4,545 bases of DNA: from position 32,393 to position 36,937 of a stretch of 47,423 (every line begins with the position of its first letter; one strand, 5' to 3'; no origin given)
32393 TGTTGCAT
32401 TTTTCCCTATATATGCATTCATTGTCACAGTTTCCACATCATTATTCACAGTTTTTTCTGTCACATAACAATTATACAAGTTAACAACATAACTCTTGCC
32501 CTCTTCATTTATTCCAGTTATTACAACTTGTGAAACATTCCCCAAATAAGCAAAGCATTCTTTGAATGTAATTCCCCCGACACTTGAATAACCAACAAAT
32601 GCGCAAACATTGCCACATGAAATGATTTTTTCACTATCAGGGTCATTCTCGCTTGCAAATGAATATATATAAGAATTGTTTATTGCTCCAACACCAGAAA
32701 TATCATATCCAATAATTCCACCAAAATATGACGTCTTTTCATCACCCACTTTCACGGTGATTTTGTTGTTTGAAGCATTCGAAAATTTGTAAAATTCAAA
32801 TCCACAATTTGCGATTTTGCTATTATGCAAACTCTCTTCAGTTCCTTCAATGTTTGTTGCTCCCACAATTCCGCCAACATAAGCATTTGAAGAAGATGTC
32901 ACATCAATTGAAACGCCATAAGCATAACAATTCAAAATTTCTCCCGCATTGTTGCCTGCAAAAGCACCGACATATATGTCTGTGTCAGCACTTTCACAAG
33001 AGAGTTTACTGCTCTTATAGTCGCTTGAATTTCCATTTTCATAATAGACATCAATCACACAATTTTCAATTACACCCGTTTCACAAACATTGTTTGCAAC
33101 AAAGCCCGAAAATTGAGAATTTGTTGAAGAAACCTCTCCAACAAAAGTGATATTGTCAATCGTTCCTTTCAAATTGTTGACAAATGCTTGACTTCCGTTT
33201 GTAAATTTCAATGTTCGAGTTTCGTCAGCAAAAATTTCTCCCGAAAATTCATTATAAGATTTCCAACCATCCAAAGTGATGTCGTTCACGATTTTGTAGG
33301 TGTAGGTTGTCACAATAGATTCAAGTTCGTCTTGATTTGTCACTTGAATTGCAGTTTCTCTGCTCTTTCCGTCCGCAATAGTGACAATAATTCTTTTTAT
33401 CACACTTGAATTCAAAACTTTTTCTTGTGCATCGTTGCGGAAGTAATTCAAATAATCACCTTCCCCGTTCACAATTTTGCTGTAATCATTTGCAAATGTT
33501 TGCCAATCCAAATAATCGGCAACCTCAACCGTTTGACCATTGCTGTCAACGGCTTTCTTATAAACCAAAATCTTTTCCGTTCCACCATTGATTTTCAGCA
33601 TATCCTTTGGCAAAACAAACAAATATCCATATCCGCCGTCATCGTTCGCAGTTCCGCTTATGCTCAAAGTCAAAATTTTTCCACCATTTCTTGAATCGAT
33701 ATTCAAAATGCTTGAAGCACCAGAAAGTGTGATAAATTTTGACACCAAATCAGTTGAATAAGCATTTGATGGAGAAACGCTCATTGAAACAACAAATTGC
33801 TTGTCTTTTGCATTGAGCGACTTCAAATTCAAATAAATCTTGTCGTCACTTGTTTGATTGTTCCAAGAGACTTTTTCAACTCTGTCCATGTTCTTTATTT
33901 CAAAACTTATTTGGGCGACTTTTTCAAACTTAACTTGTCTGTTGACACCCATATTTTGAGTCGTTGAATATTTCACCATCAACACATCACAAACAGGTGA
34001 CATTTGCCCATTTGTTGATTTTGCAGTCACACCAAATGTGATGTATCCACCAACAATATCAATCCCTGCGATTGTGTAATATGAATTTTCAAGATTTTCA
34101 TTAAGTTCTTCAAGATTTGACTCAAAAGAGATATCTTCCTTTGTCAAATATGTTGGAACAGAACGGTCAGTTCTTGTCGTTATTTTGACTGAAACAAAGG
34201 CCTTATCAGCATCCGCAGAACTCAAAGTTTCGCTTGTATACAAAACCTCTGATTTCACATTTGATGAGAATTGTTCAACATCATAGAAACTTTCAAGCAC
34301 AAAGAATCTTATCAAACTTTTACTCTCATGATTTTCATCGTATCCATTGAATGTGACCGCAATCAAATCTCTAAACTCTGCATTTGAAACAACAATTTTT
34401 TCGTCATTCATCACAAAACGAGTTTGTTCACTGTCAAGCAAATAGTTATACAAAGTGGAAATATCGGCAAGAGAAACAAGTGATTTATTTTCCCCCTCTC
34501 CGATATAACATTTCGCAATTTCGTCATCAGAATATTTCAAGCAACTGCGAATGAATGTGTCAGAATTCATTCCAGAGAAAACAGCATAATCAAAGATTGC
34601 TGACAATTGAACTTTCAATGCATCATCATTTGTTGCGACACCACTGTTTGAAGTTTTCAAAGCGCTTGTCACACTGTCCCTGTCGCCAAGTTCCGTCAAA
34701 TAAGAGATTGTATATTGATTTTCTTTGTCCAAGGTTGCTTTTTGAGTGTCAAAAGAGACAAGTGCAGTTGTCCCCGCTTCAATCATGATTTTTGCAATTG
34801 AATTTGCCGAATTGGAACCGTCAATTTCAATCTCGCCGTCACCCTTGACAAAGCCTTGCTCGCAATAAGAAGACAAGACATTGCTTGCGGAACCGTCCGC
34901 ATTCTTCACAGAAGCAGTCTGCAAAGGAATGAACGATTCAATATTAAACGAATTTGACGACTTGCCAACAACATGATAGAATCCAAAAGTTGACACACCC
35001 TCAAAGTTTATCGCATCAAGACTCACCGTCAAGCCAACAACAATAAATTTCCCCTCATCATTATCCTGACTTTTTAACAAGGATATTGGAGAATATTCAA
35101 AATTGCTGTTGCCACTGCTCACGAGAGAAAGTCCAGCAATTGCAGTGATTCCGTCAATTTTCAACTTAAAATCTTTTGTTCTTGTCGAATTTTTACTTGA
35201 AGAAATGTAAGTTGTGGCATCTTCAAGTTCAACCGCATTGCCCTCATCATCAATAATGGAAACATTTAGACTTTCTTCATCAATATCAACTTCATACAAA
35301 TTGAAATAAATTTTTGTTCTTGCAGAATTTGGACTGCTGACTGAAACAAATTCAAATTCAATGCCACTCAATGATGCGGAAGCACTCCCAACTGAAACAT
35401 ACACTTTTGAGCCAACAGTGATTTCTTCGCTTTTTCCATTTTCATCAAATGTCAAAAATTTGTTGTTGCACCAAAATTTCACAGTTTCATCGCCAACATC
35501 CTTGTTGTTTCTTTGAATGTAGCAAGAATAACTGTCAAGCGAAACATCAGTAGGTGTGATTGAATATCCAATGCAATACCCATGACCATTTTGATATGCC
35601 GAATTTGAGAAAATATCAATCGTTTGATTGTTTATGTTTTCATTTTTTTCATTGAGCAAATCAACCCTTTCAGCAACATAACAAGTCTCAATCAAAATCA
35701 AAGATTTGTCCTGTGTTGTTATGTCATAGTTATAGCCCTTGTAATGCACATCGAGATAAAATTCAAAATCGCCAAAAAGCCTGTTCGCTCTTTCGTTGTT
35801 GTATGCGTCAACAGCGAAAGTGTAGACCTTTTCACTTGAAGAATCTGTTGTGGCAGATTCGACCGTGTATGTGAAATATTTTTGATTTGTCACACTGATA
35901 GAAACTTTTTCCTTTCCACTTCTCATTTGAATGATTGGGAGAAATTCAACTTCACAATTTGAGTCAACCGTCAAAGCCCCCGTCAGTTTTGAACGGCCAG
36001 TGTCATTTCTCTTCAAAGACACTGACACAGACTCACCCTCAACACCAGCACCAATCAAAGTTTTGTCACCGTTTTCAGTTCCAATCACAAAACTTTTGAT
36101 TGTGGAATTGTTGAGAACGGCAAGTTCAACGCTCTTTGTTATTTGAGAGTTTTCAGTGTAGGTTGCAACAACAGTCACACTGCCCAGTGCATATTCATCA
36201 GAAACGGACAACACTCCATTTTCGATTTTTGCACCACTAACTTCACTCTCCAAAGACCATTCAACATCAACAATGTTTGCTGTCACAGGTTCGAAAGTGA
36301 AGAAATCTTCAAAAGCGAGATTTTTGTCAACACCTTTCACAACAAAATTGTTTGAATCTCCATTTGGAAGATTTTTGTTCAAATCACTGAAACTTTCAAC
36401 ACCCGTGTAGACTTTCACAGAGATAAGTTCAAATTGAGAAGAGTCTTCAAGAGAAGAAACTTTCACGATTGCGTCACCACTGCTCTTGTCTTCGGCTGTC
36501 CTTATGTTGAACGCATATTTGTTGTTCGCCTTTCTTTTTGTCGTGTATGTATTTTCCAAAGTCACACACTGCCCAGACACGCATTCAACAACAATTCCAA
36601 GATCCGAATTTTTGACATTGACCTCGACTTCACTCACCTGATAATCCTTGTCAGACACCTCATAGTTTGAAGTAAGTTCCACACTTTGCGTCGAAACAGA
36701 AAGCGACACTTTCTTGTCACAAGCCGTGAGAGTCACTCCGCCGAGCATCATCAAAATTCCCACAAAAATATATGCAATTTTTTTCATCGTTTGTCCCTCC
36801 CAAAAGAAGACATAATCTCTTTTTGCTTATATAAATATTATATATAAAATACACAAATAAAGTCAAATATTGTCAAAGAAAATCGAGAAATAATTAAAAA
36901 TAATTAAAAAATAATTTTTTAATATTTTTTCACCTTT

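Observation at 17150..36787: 6545 aa lipoprotein built from alternating Ig-like stalks and about six beta-helix (GLUG) modules, anchored only at its N-terminus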

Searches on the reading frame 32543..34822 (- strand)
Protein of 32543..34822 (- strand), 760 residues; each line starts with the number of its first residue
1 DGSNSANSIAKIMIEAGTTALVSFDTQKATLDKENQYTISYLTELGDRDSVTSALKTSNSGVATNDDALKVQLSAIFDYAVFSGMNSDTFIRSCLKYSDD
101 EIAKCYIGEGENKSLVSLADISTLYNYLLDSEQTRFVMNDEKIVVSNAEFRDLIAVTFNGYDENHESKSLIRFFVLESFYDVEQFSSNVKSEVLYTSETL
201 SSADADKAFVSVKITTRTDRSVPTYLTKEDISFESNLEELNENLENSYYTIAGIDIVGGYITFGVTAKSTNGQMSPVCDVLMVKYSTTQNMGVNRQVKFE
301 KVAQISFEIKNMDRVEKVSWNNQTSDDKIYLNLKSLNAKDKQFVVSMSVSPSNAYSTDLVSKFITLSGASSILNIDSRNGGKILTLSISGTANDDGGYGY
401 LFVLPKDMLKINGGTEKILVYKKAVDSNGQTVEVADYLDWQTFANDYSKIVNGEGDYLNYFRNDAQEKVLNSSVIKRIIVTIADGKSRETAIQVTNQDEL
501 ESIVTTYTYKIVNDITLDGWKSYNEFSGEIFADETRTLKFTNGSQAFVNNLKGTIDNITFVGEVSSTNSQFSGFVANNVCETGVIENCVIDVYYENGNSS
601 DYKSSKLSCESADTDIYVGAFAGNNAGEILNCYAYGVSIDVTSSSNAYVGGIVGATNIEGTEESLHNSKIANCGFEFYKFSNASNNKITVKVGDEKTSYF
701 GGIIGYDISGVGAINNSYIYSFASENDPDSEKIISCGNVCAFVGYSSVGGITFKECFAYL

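Call 7: search_protein_families(library=pfam, proteins=[window:32543-34822:-], max_evalue=10)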
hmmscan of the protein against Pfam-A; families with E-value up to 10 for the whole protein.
window:32543-34822:- (760 aa): 1 family
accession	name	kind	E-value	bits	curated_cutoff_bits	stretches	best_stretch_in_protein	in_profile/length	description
PF24646.2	DUF7640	-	0.058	14.1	28.1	1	514-625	18-120/121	Domain of unknown function (DUF7640)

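Call 81: search_protein_families(library=phrogs, proteins=[window:32543-34822:-], max_evalue=0.01)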
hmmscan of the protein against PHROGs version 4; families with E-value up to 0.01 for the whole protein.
window:32543-34822:- (760 aa): 0 families

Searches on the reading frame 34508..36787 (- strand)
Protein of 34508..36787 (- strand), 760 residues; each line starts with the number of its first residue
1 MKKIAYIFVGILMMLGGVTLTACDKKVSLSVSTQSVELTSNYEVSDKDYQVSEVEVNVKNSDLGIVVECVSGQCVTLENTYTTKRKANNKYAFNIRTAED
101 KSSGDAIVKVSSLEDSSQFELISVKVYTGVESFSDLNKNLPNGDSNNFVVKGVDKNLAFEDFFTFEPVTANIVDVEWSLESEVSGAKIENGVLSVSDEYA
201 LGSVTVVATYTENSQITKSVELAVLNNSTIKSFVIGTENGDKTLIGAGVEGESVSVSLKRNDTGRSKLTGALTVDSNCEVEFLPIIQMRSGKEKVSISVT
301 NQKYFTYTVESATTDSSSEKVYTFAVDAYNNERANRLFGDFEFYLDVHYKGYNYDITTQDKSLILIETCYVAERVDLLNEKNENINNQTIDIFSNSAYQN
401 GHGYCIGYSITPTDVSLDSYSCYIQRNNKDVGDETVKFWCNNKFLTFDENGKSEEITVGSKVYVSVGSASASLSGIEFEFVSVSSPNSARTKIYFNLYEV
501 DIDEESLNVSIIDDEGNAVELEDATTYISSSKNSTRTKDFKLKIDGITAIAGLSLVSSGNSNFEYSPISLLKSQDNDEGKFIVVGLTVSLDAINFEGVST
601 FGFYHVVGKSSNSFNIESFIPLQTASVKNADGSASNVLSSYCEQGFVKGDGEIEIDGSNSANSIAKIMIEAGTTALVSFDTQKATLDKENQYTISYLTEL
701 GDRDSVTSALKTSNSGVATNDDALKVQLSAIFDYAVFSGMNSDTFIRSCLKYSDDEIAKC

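Call 7: search_protein_families(library=pfam, proteins=[window:34508-36787:-], max_evalue=10)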
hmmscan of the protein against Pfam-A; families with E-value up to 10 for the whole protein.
window:34508-36787:- (760 aa): 0 families

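Call 81: search_protein_families(library=phrogs, proteins=[window:34508-36787:-], max_evalue=0.01)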
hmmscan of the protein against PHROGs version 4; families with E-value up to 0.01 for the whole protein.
window:34508-36787:- (760 aa): 0 families
